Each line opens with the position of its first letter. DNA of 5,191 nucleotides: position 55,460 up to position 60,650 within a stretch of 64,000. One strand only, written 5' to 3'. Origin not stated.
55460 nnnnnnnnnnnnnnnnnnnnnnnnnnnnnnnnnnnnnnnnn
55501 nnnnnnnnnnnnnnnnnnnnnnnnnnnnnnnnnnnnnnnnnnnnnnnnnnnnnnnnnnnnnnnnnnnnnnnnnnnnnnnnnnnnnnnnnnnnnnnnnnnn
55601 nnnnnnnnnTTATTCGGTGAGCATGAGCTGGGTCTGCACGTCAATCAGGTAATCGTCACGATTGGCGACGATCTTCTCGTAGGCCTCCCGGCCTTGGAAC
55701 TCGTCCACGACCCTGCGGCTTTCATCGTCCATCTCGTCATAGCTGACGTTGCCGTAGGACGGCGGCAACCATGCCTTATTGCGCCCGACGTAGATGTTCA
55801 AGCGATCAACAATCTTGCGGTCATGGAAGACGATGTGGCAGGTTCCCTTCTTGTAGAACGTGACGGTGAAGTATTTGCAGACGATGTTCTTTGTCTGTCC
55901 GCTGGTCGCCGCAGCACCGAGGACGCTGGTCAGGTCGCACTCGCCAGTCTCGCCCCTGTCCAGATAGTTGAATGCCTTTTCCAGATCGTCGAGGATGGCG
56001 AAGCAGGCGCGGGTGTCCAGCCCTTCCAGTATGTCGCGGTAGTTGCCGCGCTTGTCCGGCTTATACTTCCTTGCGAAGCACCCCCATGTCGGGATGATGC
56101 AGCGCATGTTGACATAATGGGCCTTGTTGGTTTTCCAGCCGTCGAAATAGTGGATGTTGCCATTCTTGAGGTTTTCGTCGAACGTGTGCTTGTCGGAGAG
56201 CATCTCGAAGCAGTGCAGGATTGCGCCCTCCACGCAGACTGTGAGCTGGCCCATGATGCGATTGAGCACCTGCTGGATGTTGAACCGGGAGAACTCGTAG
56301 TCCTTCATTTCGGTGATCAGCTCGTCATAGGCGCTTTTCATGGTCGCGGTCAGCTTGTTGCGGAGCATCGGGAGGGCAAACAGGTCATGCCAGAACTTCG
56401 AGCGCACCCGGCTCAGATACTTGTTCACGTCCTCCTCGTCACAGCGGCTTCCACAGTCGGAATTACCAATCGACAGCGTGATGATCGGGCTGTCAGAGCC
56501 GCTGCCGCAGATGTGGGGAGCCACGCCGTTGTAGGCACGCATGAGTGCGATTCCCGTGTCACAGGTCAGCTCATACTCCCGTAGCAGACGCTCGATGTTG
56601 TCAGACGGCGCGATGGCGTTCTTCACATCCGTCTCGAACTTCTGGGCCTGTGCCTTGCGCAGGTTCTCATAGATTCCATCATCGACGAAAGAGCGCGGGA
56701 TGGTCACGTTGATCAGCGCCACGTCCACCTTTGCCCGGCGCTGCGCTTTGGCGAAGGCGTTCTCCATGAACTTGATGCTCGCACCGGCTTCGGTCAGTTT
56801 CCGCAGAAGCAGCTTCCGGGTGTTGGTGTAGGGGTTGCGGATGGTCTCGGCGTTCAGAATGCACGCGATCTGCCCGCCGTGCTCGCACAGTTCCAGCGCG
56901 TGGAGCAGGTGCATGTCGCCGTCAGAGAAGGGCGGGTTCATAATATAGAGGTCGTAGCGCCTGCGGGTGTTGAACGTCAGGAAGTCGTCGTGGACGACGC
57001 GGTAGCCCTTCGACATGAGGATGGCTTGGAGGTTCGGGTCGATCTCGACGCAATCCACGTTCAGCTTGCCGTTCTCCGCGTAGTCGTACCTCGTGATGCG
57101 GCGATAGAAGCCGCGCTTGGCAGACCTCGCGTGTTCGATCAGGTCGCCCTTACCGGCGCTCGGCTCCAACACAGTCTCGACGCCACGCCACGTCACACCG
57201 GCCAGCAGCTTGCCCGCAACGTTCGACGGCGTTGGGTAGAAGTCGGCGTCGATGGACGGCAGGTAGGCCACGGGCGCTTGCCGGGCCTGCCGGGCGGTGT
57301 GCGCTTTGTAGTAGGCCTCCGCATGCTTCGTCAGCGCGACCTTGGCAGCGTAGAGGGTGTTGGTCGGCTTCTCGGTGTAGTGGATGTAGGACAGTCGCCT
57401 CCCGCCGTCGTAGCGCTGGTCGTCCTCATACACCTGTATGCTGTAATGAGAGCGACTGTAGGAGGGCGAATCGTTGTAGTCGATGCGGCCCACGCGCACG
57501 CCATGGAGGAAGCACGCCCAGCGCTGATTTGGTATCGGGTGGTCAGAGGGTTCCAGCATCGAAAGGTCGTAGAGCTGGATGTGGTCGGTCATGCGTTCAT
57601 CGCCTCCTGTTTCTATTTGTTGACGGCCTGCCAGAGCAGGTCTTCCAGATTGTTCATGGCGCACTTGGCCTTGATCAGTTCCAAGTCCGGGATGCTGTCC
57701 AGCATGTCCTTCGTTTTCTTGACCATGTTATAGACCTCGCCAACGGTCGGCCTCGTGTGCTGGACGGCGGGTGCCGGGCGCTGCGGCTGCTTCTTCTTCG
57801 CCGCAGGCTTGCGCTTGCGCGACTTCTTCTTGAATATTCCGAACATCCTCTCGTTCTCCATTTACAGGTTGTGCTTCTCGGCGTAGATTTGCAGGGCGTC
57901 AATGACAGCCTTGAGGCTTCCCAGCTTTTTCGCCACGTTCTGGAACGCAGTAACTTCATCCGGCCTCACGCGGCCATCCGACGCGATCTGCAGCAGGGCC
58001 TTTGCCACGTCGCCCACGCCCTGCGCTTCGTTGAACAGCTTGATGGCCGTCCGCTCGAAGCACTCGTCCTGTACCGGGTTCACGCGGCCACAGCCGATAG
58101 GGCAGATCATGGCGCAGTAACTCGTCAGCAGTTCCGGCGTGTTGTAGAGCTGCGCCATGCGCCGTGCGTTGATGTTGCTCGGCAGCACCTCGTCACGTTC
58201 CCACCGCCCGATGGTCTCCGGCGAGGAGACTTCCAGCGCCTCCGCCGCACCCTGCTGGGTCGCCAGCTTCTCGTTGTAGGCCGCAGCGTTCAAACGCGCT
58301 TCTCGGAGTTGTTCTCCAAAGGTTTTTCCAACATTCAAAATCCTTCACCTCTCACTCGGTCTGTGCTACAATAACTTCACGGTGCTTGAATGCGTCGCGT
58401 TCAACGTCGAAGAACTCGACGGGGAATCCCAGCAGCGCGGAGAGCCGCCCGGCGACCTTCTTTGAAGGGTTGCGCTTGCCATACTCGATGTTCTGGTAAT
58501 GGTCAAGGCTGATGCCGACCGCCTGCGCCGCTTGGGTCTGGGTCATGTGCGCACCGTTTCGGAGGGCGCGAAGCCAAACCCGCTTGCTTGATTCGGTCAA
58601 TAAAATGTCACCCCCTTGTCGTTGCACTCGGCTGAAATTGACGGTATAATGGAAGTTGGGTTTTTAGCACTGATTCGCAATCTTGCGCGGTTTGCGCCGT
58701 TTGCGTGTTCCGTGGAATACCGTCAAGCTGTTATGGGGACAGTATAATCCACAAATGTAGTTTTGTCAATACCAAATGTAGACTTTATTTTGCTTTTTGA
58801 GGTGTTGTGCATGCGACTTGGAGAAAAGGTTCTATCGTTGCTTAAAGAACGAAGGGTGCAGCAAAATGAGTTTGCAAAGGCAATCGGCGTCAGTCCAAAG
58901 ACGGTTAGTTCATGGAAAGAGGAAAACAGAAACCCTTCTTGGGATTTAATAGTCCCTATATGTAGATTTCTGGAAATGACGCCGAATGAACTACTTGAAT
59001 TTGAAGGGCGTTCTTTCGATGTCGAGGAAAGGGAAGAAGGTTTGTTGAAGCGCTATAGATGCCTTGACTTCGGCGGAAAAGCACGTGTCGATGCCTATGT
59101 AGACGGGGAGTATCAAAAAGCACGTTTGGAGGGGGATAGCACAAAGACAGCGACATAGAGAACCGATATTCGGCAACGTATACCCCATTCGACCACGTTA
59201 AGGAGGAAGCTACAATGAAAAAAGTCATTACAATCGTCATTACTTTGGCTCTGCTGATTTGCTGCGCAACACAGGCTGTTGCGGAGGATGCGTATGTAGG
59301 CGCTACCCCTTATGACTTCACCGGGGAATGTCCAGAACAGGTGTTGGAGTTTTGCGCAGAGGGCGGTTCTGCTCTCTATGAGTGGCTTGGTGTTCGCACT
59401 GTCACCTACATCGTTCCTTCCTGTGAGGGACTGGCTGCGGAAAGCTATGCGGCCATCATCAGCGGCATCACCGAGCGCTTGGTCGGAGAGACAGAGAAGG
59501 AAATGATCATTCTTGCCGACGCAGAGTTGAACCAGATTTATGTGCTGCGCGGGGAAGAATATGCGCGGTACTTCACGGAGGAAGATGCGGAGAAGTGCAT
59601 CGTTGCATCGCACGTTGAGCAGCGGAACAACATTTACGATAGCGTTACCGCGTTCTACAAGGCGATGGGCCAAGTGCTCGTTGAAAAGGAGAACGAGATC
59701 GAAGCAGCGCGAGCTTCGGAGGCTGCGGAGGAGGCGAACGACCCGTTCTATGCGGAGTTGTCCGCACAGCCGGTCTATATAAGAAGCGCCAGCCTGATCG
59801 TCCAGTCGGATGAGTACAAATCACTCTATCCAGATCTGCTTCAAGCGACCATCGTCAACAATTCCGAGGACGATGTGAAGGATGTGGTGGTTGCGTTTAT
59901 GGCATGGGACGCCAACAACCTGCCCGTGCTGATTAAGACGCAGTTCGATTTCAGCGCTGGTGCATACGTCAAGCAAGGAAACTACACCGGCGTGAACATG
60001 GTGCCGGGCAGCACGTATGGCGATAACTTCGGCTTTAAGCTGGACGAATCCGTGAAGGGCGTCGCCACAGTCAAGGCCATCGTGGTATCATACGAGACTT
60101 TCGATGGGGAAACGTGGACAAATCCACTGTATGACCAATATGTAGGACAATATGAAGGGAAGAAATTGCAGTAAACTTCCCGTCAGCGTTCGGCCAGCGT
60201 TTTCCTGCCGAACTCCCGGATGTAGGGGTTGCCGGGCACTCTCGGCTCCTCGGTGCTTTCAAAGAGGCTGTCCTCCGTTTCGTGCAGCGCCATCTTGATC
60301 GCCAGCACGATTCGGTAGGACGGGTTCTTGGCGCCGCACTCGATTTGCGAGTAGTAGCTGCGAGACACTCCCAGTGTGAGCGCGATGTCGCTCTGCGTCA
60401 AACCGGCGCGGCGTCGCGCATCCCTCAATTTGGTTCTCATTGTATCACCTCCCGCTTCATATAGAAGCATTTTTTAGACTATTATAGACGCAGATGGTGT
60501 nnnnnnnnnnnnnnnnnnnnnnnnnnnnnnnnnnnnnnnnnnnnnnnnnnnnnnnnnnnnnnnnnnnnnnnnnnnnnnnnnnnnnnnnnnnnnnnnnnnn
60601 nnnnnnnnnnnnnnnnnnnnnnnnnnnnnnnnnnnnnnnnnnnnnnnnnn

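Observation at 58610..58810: Cro/CI divergent region with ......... operator repeats; the same word appears at the HU gene promoter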

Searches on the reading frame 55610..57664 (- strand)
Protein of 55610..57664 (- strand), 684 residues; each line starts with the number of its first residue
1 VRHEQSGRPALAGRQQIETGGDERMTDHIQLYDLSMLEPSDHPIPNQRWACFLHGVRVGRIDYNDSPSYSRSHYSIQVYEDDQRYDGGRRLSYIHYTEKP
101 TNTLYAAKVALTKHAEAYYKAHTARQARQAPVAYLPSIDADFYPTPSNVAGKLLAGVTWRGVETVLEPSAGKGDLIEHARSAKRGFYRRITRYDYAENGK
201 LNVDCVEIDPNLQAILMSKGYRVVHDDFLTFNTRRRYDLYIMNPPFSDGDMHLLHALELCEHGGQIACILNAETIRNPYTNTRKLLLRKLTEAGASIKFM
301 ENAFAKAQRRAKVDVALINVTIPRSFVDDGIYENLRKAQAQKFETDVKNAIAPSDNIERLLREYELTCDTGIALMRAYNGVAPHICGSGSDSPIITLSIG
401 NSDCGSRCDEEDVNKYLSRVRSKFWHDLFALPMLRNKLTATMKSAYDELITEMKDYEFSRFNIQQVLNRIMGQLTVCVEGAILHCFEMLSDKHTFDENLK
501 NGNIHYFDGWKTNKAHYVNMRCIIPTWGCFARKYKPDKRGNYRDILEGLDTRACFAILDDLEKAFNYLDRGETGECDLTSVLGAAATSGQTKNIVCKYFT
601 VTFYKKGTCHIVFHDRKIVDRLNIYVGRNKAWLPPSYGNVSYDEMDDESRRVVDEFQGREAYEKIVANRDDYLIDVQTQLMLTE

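Call 11: search_protein_families(library=pfam, proteins=[window:55610-57664:-], max_evalue=0.01)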
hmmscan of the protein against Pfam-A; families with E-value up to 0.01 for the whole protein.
window:55610-57664:- (684 aa): 1 family
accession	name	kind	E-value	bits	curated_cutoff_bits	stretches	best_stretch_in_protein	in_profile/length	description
PF13708.11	DUF4942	-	1.1e-28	100.7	25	1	419-631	3-189/190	Domain of unknown function (DUF4942)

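Call 12: search_protein_families(library=phrogs, proteins=[window:55610-57664:-], max_evalue=0.001)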
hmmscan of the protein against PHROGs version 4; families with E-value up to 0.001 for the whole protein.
window:55610-57664:- (684 aa): 11 families
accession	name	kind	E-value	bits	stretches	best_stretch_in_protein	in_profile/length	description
phrog_32703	-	unknown function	1.4e-36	127.3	1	136-635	5-474/480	-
phrog_9133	-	unknown function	4.2e-27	95.4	1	129-338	723-926/1259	-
phrog_6263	-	other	1.3e-24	87.8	1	141-274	393-511/548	DNA methyltransferase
phrog_11358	-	unknown function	1.5e-18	66.2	1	141-270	1847-1961/3431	-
phrog_15406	-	other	5.3e-18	64.5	1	141-318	1250-1413/2789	DNA methyltransferase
phrog_18947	-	unknown function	2.5e-17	62.5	1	141-304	568-716/1537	-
phrog_9793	-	unknown function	1.2e-16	61.2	1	141-298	604-744/772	-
phrog_799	-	other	2.2e-15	57.8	1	138-275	210-321/458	DNA methyltransferase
phrog_22901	-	unknown function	3.5e-13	48.8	1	141-324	634-802/1394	-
phrog_3820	-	other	0.00025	21.2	1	145-247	53-139/255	DNA methyltransferase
phrog_31814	-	other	0.00029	22.1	0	138-197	7-64/95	DNA methyltransferase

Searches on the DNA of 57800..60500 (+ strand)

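Call 14: search_dna_similar(query=window:57800-60500:+, collection=phages, mode=distant, max_rows=20)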
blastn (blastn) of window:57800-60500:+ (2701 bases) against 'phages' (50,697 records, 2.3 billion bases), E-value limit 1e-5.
No match.

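Call 43: search_rna_families(source=window, start=58300, end=59300, threshold=evalue, max_evalue=1)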
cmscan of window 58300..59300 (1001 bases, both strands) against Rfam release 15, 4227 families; matches with E-value up to 1: 1.
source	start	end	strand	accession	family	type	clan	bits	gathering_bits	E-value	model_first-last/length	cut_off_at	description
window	58904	58979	+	RF00636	NRON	Gene;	-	12.8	50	0.44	1-370/370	no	ncRNA Repressor of NFAT (nuclear factor of activated T cells)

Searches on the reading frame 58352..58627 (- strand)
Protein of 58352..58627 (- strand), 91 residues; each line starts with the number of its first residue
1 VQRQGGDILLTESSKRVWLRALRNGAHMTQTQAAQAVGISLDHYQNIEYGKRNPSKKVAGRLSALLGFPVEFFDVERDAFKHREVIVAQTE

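Call 11: search_protein_families(library=pfam, proteins=[window:58352-58627:-], max_evalue=0.01)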
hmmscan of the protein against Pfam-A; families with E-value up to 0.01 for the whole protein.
window:58352-58627:- (91 aa): 3 families
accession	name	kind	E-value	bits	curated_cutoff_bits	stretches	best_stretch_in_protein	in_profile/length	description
PF01381.28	HTH_3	-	3.4e-12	46.6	23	1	19-72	1-54/55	Helix-turn-helix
PF13560.12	HTH_31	-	1e-09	39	27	1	19-71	6-59/64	Helix-turn-helix domain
PF12844.13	HTH_19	-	0.0019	18.5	30.2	1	19-69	4-54/64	Helix-turn-helix domain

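Call 12: search_protein_families(library=phrogs, proteins=[window:58352-58627:-], max_evalue=0.001)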
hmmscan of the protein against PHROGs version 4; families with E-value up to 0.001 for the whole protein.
window:58352-58627:- (91 aa): 10 families
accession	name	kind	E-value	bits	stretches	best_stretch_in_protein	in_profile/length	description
phrog_2439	-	transcription regulation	6.1e-08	32.9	1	19-80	12-73/367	transcriptional regulator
phrog_7241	-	transcription regulation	6.9e-08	33.6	1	19-71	66-118/122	transcriptional regulator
phrog_2104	-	unknown function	1.9e-07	32.2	1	19-71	44-96/103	-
phrog_3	-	transcription regulation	3.7e-07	31.3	1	17-79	91-152/430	transcriptional repressor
phrog_8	-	transcription regulation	7.5e-07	29.9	1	19-76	81-138/346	transcriptional regulator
phrog_2328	-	transcription regulation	2.6e-06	28.2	1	19-71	20-72/128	transcriptional repressor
phrog_5823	-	transcription regulation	8.1e-06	26.2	1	19-70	11-63/404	transcriptional regulator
phrog_6962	-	unknown function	0.00015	23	1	19-55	6-42/73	-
phrog_4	-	transcription regulation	0.00017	21.7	1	14-73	138-191/400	transcriptional repressor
phrog_1373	-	transcription regulation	0.00031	21.8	1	20-82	69-131/166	transcriptional regulator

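Call 16: find_related_loci(query=window:58352-58609:-, collection=viral_contigs, flank=4000)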
Query window:58352-58609:- (85 aa) in viral_contigs; peptide patterns used: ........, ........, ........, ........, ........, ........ (x = any residue, [..] = any of these).
8 stretches matched a pattern; 2 encode a relative of the query (tblastn E <= 1e-3); 2 distinct loci.
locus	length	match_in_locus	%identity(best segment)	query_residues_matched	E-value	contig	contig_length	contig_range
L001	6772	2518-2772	87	1-85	5e-50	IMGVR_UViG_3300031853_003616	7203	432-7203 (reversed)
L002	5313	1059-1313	85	1-85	6e-49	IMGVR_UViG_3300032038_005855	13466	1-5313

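Call 89: search_protein_families(library=pfam, proteins=[window:58355-58600:-], max_evalue=1)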
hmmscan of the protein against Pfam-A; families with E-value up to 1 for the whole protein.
window:58355-58600:- (82 aa): 5 families
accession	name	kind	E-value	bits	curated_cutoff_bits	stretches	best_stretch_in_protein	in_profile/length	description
PF01381.28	HTH_3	-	2.6e-12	47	23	1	10-63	1-54/55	Helix-turn-helix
PF13560.12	HTH_31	-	7.5e-10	39.4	27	1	10-62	6-59/64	Helix-turn-helix domain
PF12844.13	HTH_19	-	0.0014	18.9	30.2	1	10-60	4-54/64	Helix-turn-helix domain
PF13384.12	HTH_23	-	0.025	14.9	24.6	1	5-37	3-36/50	Homeodomain-like domain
PF13412.12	HTH_24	-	0.15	12.1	21.9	1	10-32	9-31/48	Winged helix-turn-helix DNA-binding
